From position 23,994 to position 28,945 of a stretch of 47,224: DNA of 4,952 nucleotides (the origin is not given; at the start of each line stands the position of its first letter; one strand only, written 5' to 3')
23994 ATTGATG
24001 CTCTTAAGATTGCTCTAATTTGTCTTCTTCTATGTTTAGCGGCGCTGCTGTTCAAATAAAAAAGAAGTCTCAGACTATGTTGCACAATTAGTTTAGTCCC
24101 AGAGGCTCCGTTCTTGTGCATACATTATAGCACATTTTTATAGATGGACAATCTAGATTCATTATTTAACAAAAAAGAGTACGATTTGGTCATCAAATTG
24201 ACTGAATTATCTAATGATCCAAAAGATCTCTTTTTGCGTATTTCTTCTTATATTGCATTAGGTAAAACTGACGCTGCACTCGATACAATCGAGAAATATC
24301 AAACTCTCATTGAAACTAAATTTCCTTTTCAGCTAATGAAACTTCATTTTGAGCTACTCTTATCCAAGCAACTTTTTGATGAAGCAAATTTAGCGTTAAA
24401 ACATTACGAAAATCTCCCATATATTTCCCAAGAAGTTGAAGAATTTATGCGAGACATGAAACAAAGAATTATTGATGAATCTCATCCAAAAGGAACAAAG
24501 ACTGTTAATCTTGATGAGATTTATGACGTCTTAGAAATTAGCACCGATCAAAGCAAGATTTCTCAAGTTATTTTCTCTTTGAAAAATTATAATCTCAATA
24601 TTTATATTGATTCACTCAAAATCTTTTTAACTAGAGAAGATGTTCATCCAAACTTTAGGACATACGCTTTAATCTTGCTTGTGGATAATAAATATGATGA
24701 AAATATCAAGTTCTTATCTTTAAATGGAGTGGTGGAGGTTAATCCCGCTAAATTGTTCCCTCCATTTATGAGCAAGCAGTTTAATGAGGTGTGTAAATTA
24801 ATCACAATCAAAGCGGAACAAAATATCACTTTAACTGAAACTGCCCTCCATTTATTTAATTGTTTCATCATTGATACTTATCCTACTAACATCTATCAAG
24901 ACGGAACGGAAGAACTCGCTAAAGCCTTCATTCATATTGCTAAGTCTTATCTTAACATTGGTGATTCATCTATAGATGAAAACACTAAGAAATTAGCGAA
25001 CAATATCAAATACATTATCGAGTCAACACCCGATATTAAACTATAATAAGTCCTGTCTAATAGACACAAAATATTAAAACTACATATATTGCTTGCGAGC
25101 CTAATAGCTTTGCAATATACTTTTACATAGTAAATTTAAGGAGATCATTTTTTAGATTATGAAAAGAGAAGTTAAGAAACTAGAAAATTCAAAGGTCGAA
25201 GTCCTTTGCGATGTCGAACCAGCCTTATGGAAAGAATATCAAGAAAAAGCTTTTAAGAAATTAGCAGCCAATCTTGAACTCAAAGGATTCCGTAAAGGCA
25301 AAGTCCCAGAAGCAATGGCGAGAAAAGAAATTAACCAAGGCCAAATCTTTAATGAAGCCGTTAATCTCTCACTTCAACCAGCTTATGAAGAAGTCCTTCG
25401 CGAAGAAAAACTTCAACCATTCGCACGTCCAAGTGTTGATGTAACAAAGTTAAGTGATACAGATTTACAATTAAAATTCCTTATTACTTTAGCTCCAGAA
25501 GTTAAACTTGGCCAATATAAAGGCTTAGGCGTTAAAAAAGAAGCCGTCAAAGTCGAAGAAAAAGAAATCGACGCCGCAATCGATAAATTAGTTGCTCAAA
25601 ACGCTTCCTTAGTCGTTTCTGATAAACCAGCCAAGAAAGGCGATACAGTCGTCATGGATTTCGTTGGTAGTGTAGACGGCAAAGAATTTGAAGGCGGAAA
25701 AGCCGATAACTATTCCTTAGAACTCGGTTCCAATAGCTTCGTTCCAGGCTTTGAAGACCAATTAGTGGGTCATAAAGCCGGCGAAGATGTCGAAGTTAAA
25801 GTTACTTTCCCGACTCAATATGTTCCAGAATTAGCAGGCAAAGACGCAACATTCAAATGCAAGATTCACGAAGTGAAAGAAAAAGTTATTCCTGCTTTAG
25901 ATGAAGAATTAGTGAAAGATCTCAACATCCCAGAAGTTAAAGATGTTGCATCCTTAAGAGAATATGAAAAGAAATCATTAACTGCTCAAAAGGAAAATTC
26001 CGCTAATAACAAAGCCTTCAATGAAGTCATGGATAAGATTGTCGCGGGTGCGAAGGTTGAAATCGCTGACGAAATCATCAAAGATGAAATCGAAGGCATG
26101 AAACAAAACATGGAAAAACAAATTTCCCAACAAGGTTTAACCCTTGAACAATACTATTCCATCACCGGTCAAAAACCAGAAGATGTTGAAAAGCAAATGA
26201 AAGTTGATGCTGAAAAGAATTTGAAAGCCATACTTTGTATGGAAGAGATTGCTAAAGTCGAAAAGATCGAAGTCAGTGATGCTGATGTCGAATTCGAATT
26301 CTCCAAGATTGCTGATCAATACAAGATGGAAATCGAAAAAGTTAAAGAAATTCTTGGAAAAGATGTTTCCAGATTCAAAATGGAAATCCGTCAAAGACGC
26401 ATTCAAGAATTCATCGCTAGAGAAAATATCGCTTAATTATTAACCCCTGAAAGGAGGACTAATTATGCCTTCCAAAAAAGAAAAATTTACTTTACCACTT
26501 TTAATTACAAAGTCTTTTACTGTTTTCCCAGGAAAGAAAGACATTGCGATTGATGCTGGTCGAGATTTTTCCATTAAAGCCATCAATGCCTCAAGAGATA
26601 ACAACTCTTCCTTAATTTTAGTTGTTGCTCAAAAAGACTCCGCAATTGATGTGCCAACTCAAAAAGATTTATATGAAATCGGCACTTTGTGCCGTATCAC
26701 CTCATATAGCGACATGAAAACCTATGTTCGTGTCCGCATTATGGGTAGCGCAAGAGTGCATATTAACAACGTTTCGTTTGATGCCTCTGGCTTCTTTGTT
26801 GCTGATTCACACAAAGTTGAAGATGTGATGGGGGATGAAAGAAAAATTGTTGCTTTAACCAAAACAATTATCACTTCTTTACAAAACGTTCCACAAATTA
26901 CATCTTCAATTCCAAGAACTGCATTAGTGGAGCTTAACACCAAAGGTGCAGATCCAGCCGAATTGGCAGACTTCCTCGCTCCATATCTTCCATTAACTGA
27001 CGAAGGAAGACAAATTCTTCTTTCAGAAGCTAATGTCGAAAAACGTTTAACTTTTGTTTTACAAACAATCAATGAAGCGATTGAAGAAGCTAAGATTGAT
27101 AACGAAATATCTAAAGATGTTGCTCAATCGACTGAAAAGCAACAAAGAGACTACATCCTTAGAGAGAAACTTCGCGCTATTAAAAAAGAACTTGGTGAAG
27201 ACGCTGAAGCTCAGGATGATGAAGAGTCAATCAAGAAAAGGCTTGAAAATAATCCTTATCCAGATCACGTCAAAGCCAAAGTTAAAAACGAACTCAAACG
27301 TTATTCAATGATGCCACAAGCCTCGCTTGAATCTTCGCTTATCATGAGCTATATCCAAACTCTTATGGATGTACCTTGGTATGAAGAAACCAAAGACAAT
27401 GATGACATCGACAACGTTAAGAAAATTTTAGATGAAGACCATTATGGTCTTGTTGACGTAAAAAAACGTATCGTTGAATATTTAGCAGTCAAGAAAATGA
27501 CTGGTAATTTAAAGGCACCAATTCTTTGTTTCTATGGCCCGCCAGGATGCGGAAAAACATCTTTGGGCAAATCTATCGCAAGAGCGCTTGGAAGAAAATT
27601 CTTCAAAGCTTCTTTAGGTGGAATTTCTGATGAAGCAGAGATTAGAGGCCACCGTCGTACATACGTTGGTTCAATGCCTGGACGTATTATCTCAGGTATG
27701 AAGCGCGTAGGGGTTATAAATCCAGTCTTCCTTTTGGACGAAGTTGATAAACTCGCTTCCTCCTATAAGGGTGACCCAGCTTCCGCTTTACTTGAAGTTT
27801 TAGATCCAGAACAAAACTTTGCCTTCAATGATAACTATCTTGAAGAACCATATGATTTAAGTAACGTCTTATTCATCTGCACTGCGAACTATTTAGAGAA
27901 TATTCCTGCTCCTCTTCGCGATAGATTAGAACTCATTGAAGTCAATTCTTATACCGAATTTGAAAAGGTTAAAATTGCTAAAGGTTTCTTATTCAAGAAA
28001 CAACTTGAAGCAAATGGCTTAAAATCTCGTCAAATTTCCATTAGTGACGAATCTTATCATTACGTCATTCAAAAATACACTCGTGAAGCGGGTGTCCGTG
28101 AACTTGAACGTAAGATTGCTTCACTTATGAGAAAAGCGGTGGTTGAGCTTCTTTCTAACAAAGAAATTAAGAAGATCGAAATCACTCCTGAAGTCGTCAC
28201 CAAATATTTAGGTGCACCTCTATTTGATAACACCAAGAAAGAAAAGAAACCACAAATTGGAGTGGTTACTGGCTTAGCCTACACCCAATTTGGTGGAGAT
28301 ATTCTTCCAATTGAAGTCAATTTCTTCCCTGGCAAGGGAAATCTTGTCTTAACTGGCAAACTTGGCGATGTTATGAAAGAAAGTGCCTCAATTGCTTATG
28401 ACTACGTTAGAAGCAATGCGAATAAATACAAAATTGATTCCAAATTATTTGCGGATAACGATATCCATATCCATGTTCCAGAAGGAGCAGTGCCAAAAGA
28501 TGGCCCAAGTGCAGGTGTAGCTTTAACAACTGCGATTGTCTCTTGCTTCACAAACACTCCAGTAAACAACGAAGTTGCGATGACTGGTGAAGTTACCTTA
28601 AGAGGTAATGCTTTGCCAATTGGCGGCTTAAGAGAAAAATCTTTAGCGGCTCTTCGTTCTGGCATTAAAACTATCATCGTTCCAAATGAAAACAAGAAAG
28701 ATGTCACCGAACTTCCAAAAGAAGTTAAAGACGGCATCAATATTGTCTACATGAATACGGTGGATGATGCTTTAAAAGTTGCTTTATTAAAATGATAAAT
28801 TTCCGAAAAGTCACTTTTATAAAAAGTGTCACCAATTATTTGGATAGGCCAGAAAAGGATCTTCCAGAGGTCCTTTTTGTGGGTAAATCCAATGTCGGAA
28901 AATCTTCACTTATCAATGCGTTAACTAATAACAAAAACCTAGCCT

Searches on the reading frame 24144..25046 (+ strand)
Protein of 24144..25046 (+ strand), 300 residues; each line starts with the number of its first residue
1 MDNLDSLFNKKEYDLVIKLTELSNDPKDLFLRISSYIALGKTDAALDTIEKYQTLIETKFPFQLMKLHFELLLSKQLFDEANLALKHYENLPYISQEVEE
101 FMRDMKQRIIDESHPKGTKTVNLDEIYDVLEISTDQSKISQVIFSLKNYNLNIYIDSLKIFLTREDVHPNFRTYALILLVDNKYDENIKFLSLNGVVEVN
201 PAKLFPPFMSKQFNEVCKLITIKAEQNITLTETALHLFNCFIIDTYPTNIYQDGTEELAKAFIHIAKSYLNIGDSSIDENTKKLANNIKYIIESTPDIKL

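Call 7: search_protein_families(library=pfam, proteins=[window:24144-25046:+], max_evalue=0.01)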
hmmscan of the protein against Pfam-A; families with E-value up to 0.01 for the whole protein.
window:24144-25046:+ (300 aa): 0 families

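Call 13: find_encoding_contigs(protein=window:24144-25046:+, flank=3000, max_places=10)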
Protein window:24144-25046:+ (300 aa): no gene with exactly this product is on record in the collection.

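Call 14: find_homologous_proteins(query=window:24144-25046:+, max_evalue=0.00001)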
Query window:24144-25046:+ (300 aa): 246 proteins with E <= 0.00001 among 1328 candidates; the best 120 are listed.
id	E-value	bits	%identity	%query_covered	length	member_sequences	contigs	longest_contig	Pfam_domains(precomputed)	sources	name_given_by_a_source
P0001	4.3e-184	628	99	100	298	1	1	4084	-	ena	-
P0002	7.0e-179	611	94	100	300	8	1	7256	-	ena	-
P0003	1.2e-163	561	87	100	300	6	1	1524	-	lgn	-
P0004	1.2e-163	561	87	100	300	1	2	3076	-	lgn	-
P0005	8.8e-163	558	86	100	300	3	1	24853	-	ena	-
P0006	2.4e-162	557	86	100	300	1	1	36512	-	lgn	-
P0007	4.1e-162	556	86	100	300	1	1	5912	-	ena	-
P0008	1.1e-147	509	78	100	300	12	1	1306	-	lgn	-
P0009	1.2e-147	509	78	100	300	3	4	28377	-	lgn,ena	-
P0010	2.2e-147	508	79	100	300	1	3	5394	-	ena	-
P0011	5.1e-147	507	78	100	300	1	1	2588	-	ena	-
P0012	6.2e-146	503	78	100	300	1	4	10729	-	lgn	-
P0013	1.6e-145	502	77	100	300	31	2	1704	-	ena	-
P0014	8.1e-145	499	78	100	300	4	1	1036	-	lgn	-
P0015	1.8e-144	498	76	100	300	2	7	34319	-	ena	-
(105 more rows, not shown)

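Call 16: find_related_loci(query=A1, collection=genome_contigs, flank=4000)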
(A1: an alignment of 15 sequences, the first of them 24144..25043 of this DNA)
Query A1 (300 aa) in genome_contigs; peptide patterns used: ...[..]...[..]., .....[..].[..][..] (x = any residue, [..] = any of these).
91 stretches matched a pattern; 68 encode a relative of the query (tblastn E <= 1e-3); 67 distinct loci.
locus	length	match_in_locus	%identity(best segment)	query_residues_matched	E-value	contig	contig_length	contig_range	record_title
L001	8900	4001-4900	77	1-300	2e-154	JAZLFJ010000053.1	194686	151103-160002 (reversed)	MAG: Bacilli bacterium isolate T1900045004_TA20190066.MAGScoT_cleanbin_000114 SGB_4339_k141_958809, whole genome shotgun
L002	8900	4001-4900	76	1-300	8e-153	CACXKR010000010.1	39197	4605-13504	MAG: uncultured Erysipelotrichaceae bacterium isolate RUG11348 genome assembly, contig: RUG11348_asm_10, whole genome sh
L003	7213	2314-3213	76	1-300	1e-152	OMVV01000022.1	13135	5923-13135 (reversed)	uncultured Erysipelotrichaceae bacterium isolate RUG021 genome assembly, contig: scaffold_3670, whole genome shotgun seq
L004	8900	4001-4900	67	1-300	4e-133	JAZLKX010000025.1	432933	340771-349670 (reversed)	MAG: Bacilli bacterium isolate T1900044958_TA20190014.MAGScoT_cleanbin_000039 SGB_3889_k141_460541, whole genome shotgun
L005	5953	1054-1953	66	1-300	2e-131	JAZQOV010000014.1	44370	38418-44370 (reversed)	MAG: Bacilli bacterium isolate T1900045242_TH20190012.MAGScoT_cleanbin_000030 SGB_5545_k141_600293, whole genome shotgun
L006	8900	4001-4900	65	1-300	6e-130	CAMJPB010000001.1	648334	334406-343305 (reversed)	MAG: uncultured Bacillales bacterium isolate SRR12081298_bin.4_metaWRAP_v1.3_MAG genome assembly, contig: ERZ12289774.3,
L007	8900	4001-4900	63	1-300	5e-122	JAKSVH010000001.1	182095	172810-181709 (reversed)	MAG: Bacilli bacterium isolate Horse_feces354 MAG354_1, whole genome shotgun sequence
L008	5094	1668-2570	62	1-300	1e-121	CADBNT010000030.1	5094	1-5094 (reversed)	MAG: uncultured Erysipelotrichaceae bacterium isolate RUG14136 genome assembly, contig: RUG14136_asm_30, whole genome sh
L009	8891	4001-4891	59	1-300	9e-113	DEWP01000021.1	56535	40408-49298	MAG TPA_asm: Bacillales bacterium UBA3207 UBA3207_contig_3065, whole genome shotgun sequence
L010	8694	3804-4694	56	1-300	3e-109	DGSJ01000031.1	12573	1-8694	MAG TPA_asm: Bacillales bacterium UBA4365 UBA4365_contig_22011, whole genome shotgun sequence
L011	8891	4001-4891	54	1-300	6e-107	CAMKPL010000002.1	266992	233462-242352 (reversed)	MAG: uncultured Bacillales bacterium isolate SRR12081293_bin.33_metaWRAP_v1.3_MAG genome assembly, contig: ERZ12289773.8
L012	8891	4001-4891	54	1-300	2e-103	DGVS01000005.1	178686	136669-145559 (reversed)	MAG TPA_asm: Bacillales bacterium UBA4278 UBA4278_contig_6897, whole genome shotgun sequence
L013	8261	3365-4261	57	1-299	6e-102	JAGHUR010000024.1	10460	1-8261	MAG: Candidatus Fiminaster equi isolate E4_MB2_69 c_000000746312, whole genome shotgun sequence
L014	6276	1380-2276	54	1-300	3e-100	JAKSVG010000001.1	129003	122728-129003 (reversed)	MAG: Bacilli bacterium isolate Horse_feces353 MAG353_1, whole genome shotgun sequence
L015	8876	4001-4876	47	1-293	2e-80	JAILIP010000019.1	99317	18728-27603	MAG: Bacilli bacterium isolate RUI153 k141_12938905_flag=0_multi=21.9332_len=99317, whole genome shotgun sequence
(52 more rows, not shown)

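Call 22: find_encoding_contigs(protein=P0001, flank=3000, max_places=6)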
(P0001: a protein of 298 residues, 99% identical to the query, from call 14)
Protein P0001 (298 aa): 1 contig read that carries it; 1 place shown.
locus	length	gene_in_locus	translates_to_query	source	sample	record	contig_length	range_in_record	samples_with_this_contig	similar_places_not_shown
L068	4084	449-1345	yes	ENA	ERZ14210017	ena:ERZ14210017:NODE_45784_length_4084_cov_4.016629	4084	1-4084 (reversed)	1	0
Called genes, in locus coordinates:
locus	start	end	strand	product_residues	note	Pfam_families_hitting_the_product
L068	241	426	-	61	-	-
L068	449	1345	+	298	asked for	-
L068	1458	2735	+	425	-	PF05697:Trigger_N, PF00254:FKBP_C, PF05698:Trigger_C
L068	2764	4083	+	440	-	?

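Call 23: find_encoding_contigs(protein=P0002, flank=3000, max_places=6)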
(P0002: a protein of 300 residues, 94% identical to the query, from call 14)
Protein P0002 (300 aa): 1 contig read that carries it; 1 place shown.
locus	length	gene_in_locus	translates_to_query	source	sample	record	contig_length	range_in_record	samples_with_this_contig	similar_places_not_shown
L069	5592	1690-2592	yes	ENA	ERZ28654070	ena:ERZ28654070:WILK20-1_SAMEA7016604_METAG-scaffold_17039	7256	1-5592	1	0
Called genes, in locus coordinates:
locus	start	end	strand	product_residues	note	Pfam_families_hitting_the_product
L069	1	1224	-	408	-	?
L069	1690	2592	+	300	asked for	-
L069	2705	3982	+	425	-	PF05697:Trigger_N, PF00254:FKBP_C, PF05698:Trigger_C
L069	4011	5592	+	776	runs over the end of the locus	PF02190:LON_substr_bdg, PF00004:AAA, PF07728:AAA_5 (weak), PF22667:Lon_lid, PF05362:Lon_C, PF13541:ChlI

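Call 24: find_encoding_contigs(protein=P0005, flank=3000, max_places=6)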
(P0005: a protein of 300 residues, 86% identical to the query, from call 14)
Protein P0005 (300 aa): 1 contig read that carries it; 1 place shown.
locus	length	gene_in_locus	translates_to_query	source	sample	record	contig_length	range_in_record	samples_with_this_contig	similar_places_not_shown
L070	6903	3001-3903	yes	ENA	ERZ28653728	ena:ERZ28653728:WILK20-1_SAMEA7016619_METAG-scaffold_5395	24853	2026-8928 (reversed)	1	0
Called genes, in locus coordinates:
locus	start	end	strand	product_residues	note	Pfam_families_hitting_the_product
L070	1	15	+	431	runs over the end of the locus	PF19583:ODP, PF12724:Flavodoxin_5 (weak), PF21349:RUBY_RBDX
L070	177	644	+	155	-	-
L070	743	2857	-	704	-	PF05621:TniB (weak), PF23569:NBD_SMAX1, PF00004:AAA, PF17871:AAA_lid_9, PF00004:AAA, PF07724:AAA_2, PF07728:AAA_5, PF10431:ClpB_D2-small, +11 more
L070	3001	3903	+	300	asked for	-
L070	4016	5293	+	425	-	PF05697:Trigger_N, PF00254:FKBP_C, PF05698:Trigger_C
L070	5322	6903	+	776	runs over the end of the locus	PF02190:LON_substr_bdg, PF00004:AAA, PF07728:AAA_5 (weak), PF22667:Lon_lid, PF05362:Lon_C, PF13541:ChlI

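Call 25: find_encoding_contigs(protein=P0006, flank=3000, max_places=6)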
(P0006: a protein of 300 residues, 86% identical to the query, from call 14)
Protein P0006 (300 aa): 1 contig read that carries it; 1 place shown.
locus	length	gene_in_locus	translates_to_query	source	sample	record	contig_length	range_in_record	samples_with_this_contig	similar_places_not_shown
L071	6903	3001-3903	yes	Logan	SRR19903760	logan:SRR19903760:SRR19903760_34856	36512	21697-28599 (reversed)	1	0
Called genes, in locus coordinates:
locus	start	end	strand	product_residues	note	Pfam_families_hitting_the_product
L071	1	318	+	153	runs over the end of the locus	-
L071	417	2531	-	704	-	PF05621:TniB (weak), PF23569:NBD_SMAX1, PF00004:AAA, PF17871:AAA_lid_9, PF00004:AAA, PF07724:AAA_2, PF07728:AAA_5, PF10431:ClpB_D2-small, +11 more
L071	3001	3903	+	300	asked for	-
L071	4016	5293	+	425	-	PF05697:Trigger_N, PF00254:FKBP_C, PF05698:Trigger_C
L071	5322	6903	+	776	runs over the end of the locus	PF02190:LON_substr_bdg, PF00004:AAA, PF07728:AAA_5 (weak), PF22667:Lon_lid, PF05362:Lon_C, PF13541:ChlI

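Call 31: find_encoding_contigs(protein=P0004, flank=3000, max_places=6)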
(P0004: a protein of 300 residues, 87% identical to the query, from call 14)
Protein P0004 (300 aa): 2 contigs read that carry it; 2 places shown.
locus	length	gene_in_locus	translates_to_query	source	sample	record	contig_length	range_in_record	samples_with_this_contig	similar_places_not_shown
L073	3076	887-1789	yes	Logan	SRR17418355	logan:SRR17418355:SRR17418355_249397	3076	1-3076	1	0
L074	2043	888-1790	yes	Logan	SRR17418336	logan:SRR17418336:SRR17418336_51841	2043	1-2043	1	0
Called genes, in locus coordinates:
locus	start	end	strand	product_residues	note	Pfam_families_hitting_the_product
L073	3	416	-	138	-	?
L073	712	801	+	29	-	-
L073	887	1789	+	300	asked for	-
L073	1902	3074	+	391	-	?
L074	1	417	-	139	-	?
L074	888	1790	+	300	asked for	-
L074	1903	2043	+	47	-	?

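Call 32: find_encoding_contigs(protein=P0007, flank=3000, max_places=6)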
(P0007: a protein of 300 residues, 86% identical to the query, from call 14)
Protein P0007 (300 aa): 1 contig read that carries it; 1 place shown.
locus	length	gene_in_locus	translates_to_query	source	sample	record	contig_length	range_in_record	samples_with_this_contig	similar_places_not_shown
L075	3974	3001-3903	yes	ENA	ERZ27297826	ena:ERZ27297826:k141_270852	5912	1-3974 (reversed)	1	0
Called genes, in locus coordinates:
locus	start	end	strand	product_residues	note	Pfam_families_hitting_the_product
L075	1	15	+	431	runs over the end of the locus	PF19583:ODP, PF12724:Flavodoxin_5, PF21349:RUBY_RBDX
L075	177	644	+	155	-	-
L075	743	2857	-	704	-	PF05621:TniB (weak), PF23569:NBD_SMAX1, PF00004:AAA, PF17871:AAA_lid_9, PF00004:AAA, PF07724:AAA_2, PF07728:AAA_5, PF10431:ClpB_D2-small, +11 more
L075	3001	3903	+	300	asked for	-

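Call 83: find_encoding_contigs(protein=P0009, flank=1500, max_places=6)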
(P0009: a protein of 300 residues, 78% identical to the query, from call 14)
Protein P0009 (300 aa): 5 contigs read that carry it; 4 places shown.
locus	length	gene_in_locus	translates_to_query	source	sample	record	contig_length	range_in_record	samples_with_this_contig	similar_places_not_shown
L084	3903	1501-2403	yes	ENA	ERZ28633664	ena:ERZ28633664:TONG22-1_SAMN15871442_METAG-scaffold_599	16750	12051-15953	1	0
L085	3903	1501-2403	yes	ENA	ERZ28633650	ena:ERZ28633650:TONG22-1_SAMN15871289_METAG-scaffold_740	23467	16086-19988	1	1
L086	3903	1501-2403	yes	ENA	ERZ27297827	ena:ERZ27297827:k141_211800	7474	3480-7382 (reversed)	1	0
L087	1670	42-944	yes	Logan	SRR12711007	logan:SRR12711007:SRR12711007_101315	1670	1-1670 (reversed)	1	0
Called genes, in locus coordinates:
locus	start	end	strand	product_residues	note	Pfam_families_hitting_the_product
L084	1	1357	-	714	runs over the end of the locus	PF13191:AAA_16 (weak), PF23569:NBD_SMAX1, PF00004:AAA, PF17871:AAA_lid_9, PF00004:AAA, PF07724:AAA_2, PF07728:AAA_5, PF10431:ClpB_D2-small, +10 more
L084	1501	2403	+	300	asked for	-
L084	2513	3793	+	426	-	PF05697:Trigger_N, PF00254:FKBP_C, PF05698:Trigger_C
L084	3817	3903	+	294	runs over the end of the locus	?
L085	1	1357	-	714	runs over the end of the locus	PF13191:AAA_16 (weak), PF23569:NBD_SMAX1, PF00004:AAA, PF17871:AAA_lid_9, PF00004:AAA, PF07724:AAA_2, PF07728:AAA_5, PF10431:ClpB_D2-small, +10 more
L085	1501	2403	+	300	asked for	-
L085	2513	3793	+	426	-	PF05697:Trigger_N, PF00254:FKBP_C, PF05698:Trigger_C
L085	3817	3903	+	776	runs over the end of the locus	PF02190:LON_substr_bdg, PF00004:AAA, PF07728:AAA_5 (weak), PF22667:Lon_lid, PF05362:Lon_C, PF13541:ChlI (weak)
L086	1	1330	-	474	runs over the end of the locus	?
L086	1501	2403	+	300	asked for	-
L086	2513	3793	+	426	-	PF05697:Trigger_N, PF00254:FKBP_C, PF05698:Trigger_C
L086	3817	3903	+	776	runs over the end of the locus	PF02190:LON_substr_bdg, PF00004:AAA, PF07728:AAA_5 (weak), PF22667:Lon_lid, PF05362:Lon_C, PF13541:ChlI (weak)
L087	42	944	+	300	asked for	-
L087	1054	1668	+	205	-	?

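Call 84: find_encoding_contigs(protein=P0015, flank=1500, max_places=8)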
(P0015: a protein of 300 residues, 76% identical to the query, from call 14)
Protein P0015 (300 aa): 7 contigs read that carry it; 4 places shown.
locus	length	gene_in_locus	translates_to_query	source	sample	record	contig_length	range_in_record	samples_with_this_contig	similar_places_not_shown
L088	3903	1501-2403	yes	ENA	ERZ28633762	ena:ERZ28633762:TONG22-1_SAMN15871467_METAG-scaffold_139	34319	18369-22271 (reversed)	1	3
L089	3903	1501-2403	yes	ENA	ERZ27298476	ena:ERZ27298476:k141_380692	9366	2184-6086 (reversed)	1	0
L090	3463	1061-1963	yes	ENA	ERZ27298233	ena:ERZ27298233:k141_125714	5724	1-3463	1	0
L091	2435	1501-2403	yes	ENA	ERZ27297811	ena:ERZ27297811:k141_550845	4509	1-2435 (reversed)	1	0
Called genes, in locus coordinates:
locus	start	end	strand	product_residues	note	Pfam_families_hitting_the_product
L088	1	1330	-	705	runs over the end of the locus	PF23569:NBD_SMAX1, PF00004:AAA, PF17871:AAA_lid_9, PF00158:Sigma54_activat, PF00004:AAA, PF07724:AAA_2, PF07728:AAA_5, PF10431:ClpB_D2-small, +10 more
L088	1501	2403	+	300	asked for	-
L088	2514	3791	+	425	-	PF05697:Trigger_N, PF00254:FKBP_C, PF05698:Trigger_C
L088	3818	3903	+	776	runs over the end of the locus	PF02190:LON_substr_bdg, PF00004:AAA, PF07728:AAA_5 (weak), PF22667:Lon_lid, PF05362:Lon_C, PF13541:ChlI (weak)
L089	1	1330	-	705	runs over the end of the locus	PF23569:NBD_SMAX1, PF00004:AAA, PF17871:AAA_lid_9, PF00158:Sigma54_activat, PF00004:AAA, PF07724:AAA_2, PF07728:AAA_5, PF10431:ClpB_D2-small, +10 more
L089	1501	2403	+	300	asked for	-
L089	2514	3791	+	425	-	PF05697:Trigger_N, PF00254:FKBP_C, PF05698:Trigger_C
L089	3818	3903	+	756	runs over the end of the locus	?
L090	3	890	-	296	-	?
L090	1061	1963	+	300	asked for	-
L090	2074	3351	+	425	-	PF05697:Trigger_N, PF00254:FKBP_C, PF05698:Trigger_C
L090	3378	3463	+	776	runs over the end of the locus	PF02190:LON_substr_bdg, PF00004:AAA, PF07728:AAA_5 (weak), PF22667:Lon_lid, PF05362:Lon_C, PF13541:ChlI (weak)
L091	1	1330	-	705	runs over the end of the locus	PF23569:NBD_SMAX1, PF00004:AAA, PF17871:AAA_lid_9, PF00158:Sigma54_activat, PF00004:AAA, PF07724:AAA_2, PF07728:AAA_5, PF10431:ClpB_D2-small, +10 more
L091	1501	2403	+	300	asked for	-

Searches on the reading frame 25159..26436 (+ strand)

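Call 7: search_protein_families(library=pfam, proteins=[window:25159-26436:+], max_evalue=0.01)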
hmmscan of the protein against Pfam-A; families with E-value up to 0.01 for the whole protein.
window:25159-26436:+ (425 aa): 4 families
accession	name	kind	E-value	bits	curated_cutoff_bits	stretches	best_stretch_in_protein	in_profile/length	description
PF05697.18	Trigger_N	-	1.7e-35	122.9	22.2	1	1-144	1-144/144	Bacterial trigger factor protein (TF)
PF05698.19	Trigger_C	-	1.2e-31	110.4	22.7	1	263-419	2-160/162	Bacterial trigger factor protein (TF) C-terminus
PF00254.34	FKBP_C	-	3.2e-16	59.9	21.1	1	156-229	3-86/94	FKBP-type peptidyl-prolyl cis-trans isomerase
PF09312.16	SurA_N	-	0.0087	16.7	30.8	0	306-412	13-110/118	SurA N-terminal domain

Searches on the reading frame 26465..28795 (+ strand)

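Call 7: search_protein_families(library=pfam, proteins=[window:26465-28795:+], max_evalue=0.01)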
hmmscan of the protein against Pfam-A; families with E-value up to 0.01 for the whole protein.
window:26465-28795:+ (776 aa): 13 families
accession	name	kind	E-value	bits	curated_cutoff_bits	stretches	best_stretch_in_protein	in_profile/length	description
PF05362.19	Lon_C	-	1.4e-89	299.5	21.1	1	573-775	2-204/205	Lon protease (S16) C-terminal proteolytic domain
PF02190.22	LON_substr_bdg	-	5.9e-28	98.6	28.7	1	9-203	1-199/200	ATP-dependent protease La (LON) substrate-binding domain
PF00004.35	AAA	-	1.5e-23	84.1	21.2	1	354-491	1-126/131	ATPase family associated with various cellular activities (AAA)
PF22667.2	Lon_lid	-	3.8e-21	74.9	27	1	515-570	1-56/57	Lon protease AAA+ ATPase lid domain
PF13541.12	ChlI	-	1.4e-07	31.9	27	1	616-743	1-121/121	Subunit ChlI of Mg-chelatase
PF07728.20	AAA_5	-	1.1e-06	29.1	22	1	354-487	2-138/139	AAA domain (dynein-related subfamily)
PF08298.17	AAA_PrkA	-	0.00018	21.1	25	1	321-376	56-110/358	PrkA AAA domain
PF07724.20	AAA_2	-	0.00021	21.8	27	1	356-479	8-128/166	AAA domain (Cdc48 subfamily)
PF00910.28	RNA_helicase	-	0.0011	19.9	21.5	1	354-402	1-37/105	RNA helicase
PF13401.12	AAA_22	-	0.0025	18.6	27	0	351-395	5-52/130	AAA domain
PF05496.18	RuvB_N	-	0.0031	17.7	27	0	326-387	9-69/159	Holliday junction DNA helicase RuvB P-loop domain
PF01443.25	Viral_helicase1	-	0.0043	17.3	21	0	358-456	5-102/228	Viral superfamily 1 RNA helicase core domain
PF13521.12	AAA_28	-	0.0077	16.9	27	0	355-382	3-30/164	AAA domain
